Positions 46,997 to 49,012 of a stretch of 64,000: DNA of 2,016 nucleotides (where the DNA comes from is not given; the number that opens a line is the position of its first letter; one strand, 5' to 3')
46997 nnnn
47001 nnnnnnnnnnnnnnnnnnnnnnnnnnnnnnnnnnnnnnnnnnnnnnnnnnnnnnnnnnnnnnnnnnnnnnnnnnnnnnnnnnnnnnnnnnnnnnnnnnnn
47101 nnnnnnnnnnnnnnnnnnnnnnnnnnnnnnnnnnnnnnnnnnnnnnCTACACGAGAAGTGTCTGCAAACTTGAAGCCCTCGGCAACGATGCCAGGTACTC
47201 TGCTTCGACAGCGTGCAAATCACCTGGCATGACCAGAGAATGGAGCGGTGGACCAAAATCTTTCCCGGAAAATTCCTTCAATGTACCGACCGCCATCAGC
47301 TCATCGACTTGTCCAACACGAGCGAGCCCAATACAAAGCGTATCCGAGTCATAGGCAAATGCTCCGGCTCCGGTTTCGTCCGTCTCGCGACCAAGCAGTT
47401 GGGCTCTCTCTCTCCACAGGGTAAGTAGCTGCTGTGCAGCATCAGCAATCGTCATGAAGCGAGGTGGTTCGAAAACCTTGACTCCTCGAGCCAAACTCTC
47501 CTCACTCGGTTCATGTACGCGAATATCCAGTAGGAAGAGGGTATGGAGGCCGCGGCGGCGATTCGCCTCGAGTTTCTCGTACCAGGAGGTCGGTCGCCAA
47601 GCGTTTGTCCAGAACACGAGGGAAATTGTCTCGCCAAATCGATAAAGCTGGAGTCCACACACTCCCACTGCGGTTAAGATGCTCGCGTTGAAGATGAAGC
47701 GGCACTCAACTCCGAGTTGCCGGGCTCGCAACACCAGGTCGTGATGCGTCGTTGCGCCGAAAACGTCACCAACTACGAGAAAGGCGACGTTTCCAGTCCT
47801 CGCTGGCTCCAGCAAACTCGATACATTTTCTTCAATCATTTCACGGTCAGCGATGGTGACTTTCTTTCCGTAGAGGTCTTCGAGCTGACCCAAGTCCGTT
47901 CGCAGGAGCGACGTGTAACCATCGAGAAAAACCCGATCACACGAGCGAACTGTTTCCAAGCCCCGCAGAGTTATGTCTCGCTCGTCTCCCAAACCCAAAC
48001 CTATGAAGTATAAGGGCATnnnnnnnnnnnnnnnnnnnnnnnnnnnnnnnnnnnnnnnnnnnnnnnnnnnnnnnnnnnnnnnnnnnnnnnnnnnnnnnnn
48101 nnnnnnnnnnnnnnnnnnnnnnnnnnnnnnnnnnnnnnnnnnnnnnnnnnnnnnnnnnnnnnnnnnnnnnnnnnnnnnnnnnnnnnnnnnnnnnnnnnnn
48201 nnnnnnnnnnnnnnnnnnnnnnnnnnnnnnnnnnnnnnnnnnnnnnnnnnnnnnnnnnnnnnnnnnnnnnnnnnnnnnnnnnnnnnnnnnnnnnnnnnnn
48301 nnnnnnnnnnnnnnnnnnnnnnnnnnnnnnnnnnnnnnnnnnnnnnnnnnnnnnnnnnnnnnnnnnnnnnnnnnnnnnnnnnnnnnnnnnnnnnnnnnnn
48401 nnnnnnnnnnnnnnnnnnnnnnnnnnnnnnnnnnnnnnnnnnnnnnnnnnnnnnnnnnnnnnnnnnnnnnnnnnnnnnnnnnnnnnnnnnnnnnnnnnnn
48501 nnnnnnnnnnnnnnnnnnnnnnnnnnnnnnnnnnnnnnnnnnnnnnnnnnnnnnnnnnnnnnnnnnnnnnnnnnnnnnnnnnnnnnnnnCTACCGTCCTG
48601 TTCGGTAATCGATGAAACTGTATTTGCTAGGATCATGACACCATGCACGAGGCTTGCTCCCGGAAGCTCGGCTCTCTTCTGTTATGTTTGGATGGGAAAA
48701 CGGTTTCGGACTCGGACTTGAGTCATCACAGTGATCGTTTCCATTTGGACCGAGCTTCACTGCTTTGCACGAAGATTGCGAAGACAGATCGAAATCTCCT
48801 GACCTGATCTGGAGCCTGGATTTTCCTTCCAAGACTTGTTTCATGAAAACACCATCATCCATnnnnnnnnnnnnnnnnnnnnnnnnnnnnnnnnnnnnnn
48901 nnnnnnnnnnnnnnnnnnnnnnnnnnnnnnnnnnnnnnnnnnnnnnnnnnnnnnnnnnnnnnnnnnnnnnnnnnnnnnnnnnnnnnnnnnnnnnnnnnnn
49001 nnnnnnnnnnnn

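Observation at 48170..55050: Second, ancient repeat family: two roughly 0.5 kb direct copies at about 70% identity in lower-GC intergenic blocks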

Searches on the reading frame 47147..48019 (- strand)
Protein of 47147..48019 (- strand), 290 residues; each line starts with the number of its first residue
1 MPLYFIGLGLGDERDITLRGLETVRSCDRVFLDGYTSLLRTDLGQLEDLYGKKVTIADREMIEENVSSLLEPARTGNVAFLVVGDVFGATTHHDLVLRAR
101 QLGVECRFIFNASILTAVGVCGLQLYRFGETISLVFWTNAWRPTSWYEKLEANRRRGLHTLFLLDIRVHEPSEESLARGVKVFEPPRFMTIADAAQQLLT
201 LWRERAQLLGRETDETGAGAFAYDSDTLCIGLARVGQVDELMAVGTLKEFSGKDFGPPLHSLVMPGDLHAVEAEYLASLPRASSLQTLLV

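Call 15: find_encoding_contigs(protein=window:47147-48019:-, flank=10000, max_places=4)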
Protein window:47147-48019:- (290 aa): 14 contigs read that carry it; 4 places shown.
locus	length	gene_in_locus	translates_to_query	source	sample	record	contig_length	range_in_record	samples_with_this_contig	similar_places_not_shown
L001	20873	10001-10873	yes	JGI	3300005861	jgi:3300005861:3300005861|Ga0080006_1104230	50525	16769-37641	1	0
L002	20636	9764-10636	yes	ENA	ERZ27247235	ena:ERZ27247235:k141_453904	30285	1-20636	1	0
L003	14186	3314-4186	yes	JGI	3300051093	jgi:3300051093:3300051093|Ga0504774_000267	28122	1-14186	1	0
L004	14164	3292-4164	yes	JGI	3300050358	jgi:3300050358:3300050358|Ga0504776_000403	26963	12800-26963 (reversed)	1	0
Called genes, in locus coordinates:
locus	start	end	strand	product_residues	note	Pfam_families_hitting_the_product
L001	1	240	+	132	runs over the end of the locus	-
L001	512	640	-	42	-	-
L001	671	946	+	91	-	-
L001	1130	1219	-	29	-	-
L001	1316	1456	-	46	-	-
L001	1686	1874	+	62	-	-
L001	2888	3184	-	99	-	-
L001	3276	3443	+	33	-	-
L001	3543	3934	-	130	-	-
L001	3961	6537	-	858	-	PF01925:TauE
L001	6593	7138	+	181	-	-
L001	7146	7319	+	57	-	PF00471:Ribosomal_L33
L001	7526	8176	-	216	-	PF00805:Pentapeptide, PF13599:Pentapeptide_4 (weak), PF00805:Pentapeptide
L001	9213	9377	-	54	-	-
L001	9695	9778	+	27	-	-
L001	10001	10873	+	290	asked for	PF00590:TP_methylase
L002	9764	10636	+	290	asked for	PF00590:TP_methylase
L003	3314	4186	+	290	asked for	PF00590:TP_methylase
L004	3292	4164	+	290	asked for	PF00590:TP_methylase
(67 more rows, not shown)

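Call 28: list_cluster_members(proteins=[window:47147-48019:-, window:35316-35792:+, window:17194-17670:-, window:23915-24538:-, window:23694-24212:+, window:36113-36691:+, window:35777-36298:-])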
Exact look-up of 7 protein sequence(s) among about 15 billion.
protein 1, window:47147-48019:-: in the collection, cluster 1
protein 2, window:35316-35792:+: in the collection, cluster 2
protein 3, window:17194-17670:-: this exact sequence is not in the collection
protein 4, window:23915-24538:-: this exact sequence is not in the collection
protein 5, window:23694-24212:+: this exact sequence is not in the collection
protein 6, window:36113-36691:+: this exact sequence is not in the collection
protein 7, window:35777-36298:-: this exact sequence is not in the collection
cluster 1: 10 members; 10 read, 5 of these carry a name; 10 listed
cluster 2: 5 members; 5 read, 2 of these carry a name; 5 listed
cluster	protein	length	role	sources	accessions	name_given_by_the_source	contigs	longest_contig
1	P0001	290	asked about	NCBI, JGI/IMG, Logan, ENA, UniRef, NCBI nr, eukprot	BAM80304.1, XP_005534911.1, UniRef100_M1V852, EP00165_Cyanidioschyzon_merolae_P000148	probable diphthine synthase [Cyanidioschyzon merolae strain 10D] | diphthine synthase | diphthine methyl ester synthase n=1 Tax=Cyanidioschyzon merolae (strain NIES-3377 / 10D) ...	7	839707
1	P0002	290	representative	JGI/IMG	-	-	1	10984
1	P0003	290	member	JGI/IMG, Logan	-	diphthine synthase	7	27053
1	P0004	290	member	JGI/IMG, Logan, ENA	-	diphthine synthase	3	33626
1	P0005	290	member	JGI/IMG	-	diphthine synthase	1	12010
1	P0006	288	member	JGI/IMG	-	diphthine synthase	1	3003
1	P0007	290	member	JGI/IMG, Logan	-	-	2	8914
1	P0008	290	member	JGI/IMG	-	-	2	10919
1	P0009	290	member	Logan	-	-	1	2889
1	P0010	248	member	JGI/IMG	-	-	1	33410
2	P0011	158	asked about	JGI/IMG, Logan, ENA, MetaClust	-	\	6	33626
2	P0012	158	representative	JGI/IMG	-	-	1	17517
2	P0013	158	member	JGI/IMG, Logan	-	hypothetical protein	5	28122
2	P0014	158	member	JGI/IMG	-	-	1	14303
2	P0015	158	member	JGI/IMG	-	-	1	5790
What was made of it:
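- Identity of the genome: the neighbouring DPH5 protein is identical to BAM80304.1 of C. merolae 10D (call 28).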

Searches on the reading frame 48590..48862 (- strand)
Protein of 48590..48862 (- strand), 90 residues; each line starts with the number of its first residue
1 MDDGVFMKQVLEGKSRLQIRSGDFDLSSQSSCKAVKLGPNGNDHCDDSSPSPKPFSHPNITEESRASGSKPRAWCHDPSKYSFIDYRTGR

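Call 26: search_protein_families(library=pfam, proteins=[window:48590-48862:-], max_evalue=1)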
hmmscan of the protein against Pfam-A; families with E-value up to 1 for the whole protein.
window:48590-48862:- (90 aa): 0 families
